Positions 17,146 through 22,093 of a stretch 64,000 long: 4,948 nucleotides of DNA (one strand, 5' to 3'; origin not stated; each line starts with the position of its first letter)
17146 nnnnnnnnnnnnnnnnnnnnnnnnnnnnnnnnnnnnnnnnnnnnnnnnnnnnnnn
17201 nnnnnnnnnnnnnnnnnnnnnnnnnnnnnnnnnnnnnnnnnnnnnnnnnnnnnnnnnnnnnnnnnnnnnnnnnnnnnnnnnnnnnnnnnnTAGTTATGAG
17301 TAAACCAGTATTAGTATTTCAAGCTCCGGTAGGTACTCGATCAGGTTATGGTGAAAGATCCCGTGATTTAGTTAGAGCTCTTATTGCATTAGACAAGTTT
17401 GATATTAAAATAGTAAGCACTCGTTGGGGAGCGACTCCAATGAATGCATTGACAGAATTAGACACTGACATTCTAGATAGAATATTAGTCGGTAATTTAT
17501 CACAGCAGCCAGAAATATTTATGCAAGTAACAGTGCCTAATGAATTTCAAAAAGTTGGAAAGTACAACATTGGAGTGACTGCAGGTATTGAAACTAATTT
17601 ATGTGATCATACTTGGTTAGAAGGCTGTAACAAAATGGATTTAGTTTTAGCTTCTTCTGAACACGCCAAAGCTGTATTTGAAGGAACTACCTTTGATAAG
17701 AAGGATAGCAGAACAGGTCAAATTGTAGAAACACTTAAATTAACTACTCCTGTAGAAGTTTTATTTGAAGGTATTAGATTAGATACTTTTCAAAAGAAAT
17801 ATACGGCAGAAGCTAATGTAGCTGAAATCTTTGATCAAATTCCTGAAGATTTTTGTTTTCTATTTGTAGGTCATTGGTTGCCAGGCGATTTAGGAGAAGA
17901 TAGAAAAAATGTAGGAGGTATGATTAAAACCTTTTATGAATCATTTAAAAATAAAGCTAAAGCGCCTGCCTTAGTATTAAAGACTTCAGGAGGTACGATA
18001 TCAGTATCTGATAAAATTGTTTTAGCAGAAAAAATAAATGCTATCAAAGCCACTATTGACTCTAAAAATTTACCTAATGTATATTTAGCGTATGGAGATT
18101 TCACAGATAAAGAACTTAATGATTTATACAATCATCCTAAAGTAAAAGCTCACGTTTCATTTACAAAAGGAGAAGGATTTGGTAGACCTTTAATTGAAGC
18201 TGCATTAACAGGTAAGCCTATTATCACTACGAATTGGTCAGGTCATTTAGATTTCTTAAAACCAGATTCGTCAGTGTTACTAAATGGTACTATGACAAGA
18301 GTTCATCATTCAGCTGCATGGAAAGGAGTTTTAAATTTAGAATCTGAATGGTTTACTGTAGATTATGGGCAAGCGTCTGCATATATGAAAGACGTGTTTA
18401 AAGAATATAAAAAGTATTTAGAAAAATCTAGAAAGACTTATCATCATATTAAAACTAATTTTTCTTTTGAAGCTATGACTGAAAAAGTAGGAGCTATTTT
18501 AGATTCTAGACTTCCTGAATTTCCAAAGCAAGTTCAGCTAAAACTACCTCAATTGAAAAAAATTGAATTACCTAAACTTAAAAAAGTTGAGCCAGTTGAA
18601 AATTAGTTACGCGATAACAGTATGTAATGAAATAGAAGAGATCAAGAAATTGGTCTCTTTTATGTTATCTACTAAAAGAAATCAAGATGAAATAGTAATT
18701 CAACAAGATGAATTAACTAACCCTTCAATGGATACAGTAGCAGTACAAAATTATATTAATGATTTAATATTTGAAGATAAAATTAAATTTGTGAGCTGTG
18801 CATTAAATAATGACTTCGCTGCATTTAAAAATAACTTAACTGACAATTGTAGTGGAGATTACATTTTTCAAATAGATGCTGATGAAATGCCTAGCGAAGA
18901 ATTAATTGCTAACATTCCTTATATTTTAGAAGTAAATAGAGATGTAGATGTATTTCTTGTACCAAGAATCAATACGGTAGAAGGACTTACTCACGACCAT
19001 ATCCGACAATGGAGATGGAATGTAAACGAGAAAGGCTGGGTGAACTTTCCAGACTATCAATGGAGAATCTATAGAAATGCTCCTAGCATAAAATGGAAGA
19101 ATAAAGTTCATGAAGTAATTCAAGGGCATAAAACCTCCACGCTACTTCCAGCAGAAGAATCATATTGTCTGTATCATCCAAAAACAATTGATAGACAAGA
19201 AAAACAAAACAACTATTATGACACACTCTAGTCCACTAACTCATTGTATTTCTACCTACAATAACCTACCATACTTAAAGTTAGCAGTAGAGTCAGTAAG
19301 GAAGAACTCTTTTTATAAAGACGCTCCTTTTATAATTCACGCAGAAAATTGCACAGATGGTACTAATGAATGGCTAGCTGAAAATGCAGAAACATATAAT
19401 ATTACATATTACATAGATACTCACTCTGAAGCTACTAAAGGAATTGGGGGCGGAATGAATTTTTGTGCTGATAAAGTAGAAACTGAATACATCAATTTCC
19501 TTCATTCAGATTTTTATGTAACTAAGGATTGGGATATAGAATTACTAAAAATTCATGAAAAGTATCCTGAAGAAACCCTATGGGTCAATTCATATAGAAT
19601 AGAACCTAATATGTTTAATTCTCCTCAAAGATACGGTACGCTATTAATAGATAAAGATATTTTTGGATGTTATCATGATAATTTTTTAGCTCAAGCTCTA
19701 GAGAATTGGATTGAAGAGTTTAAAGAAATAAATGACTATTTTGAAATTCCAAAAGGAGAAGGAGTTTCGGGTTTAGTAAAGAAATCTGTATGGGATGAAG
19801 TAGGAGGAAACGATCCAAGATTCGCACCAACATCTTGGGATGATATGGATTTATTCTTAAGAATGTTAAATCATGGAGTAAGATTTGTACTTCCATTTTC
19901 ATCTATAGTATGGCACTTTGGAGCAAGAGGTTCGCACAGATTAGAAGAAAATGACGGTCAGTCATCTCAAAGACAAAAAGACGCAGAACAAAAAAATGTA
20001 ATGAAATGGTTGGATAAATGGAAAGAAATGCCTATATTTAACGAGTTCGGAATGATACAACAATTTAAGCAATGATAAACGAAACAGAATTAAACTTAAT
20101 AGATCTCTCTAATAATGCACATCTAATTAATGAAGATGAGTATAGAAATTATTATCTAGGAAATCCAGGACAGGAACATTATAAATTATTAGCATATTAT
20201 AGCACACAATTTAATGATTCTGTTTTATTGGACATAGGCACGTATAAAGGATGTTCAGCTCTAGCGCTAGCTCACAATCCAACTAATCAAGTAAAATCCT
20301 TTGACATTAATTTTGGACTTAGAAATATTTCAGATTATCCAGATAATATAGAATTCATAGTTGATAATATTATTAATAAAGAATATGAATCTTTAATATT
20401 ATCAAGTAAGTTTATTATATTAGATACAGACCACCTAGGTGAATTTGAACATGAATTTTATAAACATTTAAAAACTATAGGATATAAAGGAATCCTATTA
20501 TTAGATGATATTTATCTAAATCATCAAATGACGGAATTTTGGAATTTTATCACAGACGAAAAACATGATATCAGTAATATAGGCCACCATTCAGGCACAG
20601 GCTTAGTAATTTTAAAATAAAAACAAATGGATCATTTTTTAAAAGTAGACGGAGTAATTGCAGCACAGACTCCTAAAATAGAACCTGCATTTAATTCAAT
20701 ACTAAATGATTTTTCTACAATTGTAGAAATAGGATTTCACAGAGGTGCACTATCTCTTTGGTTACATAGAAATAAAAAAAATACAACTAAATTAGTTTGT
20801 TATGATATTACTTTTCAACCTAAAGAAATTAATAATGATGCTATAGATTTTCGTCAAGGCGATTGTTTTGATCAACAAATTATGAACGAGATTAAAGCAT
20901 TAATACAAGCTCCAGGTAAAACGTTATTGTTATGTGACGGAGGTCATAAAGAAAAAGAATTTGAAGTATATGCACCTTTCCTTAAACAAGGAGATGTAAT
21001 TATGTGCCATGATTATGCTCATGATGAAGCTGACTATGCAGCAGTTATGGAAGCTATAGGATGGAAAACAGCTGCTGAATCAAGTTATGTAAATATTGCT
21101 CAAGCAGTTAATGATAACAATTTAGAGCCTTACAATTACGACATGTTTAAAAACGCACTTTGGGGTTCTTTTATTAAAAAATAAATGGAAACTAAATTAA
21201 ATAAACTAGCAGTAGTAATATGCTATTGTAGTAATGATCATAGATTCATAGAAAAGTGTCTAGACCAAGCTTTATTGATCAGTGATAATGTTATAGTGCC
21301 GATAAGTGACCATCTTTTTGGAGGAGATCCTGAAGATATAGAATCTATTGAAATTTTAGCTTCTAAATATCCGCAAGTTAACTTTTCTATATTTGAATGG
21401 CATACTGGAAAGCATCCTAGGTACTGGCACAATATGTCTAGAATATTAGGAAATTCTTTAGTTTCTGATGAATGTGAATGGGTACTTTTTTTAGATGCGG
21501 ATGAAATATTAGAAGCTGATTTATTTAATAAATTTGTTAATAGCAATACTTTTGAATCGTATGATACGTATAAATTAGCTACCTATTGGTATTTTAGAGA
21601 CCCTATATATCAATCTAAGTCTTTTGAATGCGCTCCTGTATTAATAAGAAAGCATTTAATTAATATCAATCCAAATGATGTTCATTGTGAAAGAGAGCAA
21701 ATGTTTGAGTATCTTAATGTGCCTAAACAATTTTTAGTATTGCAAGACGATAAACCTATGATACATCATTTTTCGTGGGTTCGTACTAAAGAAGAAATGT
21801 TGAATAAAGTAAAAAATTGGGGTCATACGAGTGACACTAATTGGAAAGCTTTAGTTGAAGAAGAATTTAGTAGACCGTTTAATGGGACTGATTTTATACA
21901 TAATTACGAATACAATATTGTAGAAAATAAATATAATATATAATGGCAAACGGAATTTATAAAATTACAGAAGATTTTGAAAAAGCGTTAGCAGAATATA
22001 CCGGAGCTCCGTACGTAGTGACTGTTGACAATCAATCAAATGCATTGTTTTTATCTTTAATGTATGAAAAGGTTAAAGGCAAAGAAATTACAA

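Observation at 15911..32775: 17-kb phage-encoded glycan-biosynthesis island with about 11 glycosyltransferases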

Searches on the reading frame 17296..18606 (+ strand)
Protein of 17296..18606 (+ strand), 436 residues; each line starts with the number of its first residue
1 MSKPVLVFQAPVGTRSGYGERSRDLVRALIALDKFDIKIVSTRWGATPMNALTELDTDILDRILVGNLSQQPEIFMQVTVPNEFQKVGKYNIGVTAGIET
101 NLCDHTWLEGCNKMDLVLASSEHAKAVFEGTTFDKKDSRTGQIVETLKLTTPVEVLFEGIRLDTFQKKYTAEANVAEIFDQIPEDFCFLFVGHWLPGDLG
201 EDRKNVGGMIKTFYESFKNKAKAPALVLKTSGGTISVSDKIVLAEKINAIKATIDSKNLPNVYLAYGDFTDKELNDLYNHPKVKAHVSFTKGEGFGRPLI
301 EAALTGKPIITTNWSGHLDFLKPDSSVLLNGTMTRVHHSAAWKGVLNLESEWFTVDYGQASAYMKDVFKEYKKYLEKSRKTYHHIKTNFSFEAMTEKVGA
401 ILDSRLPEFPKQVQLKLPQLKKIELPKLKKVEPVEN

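Call 6: search_protein_families(library=pfam, proteins=[window:17296-18606:+], max_evalue=0.01)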
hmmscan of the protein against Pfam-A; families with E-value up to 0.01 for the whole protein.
window:17296-18606:+ (436 aa): 3 families
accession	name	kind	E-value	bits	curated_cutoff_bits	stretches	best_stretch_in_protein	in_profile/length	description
PF00534.26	Glycos_transf_1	-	1.7e-07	31.4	26.4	1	248-332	60-138/172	Glycosyl transferases group 1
PF13692.12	Glyco_trans_1_4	-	0.00027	21.7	27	1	249-323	48-117/142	Glycosyl transferases group 1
PF13524.12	Glyco_trans_1_2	-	0.0014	19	25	0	271-334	37-102/144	Glycosyl transferase-like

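Call 24: search_dna_similar(query=window:17296-18606:+, collection=phages, mode=protein, max_rows=25)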
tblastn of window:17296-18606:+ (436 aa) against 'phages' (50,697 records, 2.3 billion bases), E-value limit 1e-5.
Records with a match: 10; places in all: 10; records where one place covers at least 80% of the query: 5.
Best place of each record, by identity: <60% 10.
By first word of the organism name: Arthrobacter 5; Flavobacterium 4; Microcystis 1.
By host as written in the record: Arthrobacter sp. ATCC 21022 5; Flavobacterium sp. LMO8 4; Microcystis elabens 1.
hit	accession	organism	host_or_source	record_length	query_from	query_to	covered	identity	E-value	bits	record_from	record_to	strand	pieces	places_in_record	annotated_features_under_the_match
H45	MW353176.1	Flavobacterium phage vB_FspM_immuto_3-5A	Flavobacterium sp. LMO8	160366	1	432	99%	52.8%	3e-136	437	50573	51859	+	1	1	glycosyltransferase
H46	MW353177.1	Flavobacterium phage vB_FspM_immuto_13-6C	Flavobacterium sp. LMO8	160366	1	432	99%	52.8%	3e-136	437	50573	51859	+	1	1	glycosyltransferase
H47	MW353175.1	Flavobacterium phage vB_FspM_immuto_2-6A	Flavobacterium sp. LMO8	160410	1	432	99%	52.8%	3e-136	437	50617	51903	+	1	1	glycosyltransferase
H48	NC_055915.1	Flavobacterium phage vB_FspM_immuto_2-6A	Flavobacterium sp. LMO8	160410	1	432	99%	52.8%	3e-136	437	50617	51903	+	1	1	glycosyltransferase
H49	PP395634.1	Microcystis phage Mel-JY01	Microcystis elabens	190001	3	436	100%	48.2%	5e-125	404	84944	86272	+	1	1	hypothetical protein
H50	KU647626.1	Arthrobacter phage KellEzio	Arthrobacter sp. ATCC 21022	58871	282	397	27%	29.3%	6e-7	58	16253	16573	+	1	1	28: glycosyltransferase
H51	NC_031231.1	Arthrobacter phage KellEzio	Arthrobacter sp. ATCC 21022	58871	282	397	27%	29.3%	6e-7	58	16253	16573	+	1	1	28: glycosyltransferase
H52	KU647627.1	Arthrobacter phage Kitkat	Arthrobacter sp. ATCC 21022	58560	282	397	27%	29.3%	6e-7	58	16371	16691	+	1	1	29: glycosyltransferase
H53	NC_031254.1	Arthrobacter phage Kitkat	Arthrobacter sp. ATCC 21022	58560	282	397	27%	29.3%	6e-7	58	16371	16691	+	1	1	29: glycosyltransferase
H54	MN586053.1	Arthrobacter phage BeatusComedenti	Arthrobacter sp. ATCC 21022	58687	282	397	27%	29.3%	6e-7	58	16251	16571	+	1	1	28: glycosyltransferase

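Call 100: search_protein_families(library=phrogs, proteins=[window:17296-18606:+], max_evalue=0.001)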
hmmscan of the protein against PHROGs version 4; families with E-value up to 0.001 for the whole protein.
window:17296-18606:+ (436 aa): 1 family
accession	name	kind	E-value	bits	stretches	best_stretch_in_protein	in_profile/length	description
phrog_2170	-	moron, auxiliary metabolic gene and host takeover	1.4e-17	64.8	1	4-403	4-370/374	glycosyltransferase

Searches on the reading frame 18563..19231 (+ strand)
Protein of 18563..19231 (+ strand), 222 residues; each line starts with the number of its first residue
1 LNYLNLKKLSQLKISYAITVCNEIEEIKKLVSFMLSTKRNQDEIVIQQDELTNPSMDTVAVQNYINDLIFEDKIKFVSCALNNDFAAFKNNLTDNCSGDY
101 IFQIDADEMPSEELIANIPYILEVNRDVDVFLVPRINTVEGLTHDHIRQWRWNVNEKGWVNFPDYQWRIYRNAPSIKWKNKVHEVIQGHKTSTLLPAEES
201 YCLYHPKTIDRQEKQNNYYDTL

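Call 6: search_protein_families(library=pfam, proteins=[window:18563-19231:+], max_evalue=0.01)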
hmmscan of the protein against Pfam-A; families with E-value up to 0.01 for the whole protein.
window:18563-19231:+ (222 aa): 1 family
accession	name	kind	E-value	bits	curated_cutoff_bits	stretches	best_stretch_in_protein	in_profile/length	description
PF00535.33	Glycos_transf_2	-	1.5e-07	31.9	23.3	1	17-155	3-137/168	Glycosyl transferase family 2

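Call 100: search_protein_families(library=phrogs, proteins=[window:18563-19231:+], max_evalue=0.001)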
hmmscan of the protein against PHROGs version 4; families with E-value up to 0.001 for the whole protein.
window:18563-19231:+ (222 aa): 1 family
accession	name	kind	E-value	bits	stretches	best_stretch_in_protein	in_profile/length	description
phrog_37334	-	unknown function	7.3e-07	30.3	1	75-221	51-210/213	-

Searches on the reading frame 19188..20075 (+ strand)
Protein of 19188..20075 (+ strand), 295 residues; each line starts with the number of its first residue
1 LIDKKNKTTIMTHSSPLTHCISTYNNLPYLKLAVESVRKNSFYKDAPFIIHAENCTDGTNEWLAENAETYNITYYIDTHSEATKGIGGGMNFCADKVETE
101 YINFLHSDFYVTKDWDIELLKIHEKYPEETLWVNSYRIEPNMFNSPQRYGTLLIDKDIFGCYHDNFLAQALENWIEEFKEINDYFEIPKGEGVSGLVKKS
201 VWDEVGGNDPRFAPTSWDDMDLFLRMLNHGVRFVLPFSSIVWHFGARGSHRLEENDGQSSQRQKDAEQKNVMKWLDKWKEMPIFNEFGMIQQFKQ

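Call 6: search_protein_families(library=pfam, proteins=[window:19188-20075:+], max_evalue=0.01)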
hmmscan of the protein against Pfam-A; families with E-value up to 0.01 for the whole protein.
window:19188-20075:+ (295 aa): 3 families
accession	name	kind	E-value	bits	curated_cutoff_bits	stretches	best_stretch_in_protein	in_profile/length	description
PF00535.33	Glycos_transf_2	-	7.1e-13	49.3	23.3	1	20-150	3-130/168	Glycosyl transferase family 2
PF10111.15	Glyco_tranf_2_2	-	4.4e-09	36.7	27.3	1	35-233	17-206/276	Glycosyltransferase like family 2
PF13641.12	Glyco_tranf_2_3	-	3.1e-06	27.8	27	0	193-244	162-212/230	Glycosyltransferase like family 2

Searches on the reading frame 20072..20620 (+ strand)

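Call 6: search_protein_families(library=pfam, proteins=[window:20072-20620:+], max_evalue=0.01)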
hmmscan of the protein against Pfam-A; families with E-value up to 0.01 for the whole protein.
window:20072-20620:+ (182 aa): 1 family
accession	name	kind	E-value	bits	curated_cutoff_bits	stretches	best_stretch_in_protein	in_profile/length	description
PF13578.12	Methyltransf_24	-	0.0022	19.3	26.3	1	54-147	2-105/105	Methyltransferase domain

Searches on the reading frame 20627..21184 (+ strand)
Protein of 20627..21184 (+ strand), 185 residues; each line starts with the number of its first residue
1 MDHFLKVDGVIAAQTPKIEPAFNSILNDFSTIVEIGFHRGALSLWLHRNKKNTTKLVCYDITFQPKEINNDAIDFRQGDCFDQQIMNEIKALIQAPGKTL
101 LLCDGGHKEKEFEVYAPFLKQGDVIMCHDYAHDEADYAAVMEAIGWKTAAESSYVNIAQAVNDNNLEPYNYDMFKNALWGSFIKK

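Call 6: search_protein_families(library=pfam, proteins=[window:20627-21184:+], max_evalue=0.01)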
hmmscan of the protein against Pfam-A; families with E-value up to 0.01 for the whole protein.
window:20627-21184:+ (185 aa): 2 families
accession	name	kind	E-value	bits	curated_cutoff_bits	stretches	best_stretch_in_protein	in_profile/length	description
PF13578.12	Methyltransf_24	-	4.5e-06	27.9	26.3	1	33-130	1-105/105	Methyltransferase domain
PF04989.18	RMNT_CmcI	-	2.5e-05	24.5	23.2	1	32-136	36-154/206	Rhamnosyl O-methyltransferase/CmcI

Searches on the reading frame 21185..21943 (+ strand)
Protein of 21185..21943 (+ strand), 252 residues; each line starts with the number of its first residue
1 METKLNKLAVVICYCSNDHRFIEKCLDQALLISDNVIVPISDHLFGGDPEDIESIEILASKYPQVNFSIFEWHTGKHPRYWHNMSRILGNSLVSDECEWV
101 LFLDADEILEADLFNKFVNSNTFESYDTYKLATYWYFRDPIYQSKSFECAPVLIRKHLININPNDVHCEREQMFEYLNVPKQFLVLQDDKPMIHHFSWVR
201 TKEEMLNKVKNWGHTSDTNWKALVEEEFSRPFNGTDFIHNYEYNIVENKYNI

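Call 6: search_protein_families(library=pfam, proteins=[window:21185-21943:+], max_evalue=0.01)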
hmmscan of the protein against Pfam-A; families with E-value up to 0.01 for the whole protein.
window:21185-21943:+ (252 aa): 0 families

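Call 34: search_solved_structures(query=window:21185-21943:+, max_evalue=10)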
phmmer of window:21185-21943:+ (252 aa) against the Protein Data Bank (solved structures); distinct sequences matched with E-value up to 10: 6.
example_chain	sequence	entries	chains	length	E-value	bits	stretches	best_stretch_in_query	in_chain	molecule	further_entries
3gb3_A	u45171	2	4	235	0.11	15.1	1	59-168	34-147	KillerRed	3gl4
3a8s_A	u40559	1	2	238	0.12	15.1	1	59-168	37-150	KillerRed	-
4zfs_A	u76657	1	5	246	0.22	14.2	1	59-168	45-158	KillerOrange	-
4zbl_A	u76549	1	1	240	0.48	13.1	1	59-168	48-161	KillerOrange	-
3wck_A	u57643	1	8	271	0.63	12.7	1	59-168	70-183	Monomeric photosenitizing fluorescent protein supernova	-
2wiq_A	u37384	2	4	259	0.94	12.1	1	59-168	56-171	KILLERRED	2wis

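Call 54: find_homologous_proteins(query=window:21185-21943:+, max_evalue=0.001)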
Query window:21185-21943:+ (252 aa): 388 proteins with E <= 0.001 among 611 candidates; the best 120 are listed.
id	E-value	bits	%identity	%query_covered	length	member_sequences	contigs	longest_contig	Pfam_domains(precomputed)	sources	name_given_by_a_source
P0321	5.6e-160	549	92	100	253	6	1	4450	-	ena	-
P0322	1.0e-149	515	87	99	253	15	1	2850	-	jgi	jgi:hypothetical protein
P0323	2.1e-147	508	85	98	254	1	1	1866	-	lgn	-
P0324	1.7e-144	498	83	99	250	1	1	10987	-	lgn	-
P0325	3.3e-141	487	80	99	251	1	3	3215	-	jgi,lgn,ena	jgi:hypothetical protein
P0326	1.3e-139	482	81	100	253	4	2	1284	-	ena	-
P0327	6.4e-138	477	80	98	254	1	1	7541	-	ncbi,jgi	jgi:hypothetical protein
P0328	5.4e-109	382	66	98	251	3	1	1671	-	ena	-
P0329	4.8e-105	369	62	97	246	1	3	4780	-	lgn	-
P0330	1.7e-102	360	58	98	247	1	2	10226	-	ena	-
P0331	2.4e-102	360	61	96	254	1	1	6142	-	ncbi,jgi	jgi:hypothetical protein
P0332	1.1e-100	355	60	97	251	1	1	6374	-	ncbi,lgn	-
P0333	1.3e-100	354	59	95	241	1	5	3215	-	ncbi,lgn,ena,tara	tara:strand:+ start:110 stop:835 length:726 start_codon:yes stop_codon:yes gene_type:complete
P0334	2.1e-100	354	61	95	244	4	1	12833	-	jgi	-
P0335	3.9e-100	353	59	96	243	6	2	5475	-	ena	-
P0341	5.2e-98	346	62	98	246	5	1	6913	PF00535.33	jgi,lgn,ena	jgi:hypothetical protein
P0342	1.6e-97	344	59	96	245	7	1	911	PF00535.33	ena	-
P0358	5.8e-82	293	53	97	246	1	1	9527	PF00535.33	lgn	-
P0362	2.6e-79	284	51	97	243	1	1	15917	PF00535.33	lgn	-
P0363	9.1e-79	283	53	98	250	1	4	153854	PF00535.33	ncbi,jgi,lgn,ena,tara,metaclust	tara:strand:- start:1515 stop:2267 length:753 start_codon:yes stop_codon:yes gene_type:complete|meta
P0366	2.1e-76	275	50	97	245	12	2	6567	PF00535.33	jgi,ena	-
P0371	1.7e-72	262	48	94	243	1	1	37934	PF00535.33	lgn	-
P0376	2.1e-69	252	48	93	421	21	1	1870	PF00535.33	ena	-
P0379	2.9e-68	248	45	97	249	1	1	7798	PF00535.33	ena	-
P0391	4.5e-64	235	46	97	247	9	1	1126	PF00535.33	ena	-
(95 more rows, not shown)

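Call 58: search_solved_structures(query=A3, max_evalue=1)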
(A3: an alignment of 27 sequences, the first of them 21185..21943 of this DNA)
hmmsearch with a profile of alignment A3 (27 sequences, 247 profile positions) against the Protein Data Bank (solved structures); distinct sequences matched with E-value up to 1: 2.
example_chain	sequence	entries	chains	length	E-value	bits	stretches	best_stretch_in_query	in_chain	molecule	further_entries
22ao_A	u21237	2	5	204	0.06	16.1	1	11-125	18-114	GmaR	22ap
6lf3_A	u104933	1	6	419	0.26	14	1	126-201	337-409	Maltose/maltodextrin-binding periplasmic protein,Protein-tyrosine kinase 2-beta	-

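Call 100: search_protein_families(library=phrogs, proteins=[window:21185-21943:+], max_evalue=0.001)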
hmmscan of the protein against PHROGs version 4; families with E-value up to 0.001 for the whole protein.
window:21185-21943:+ (252 aa): 0 families
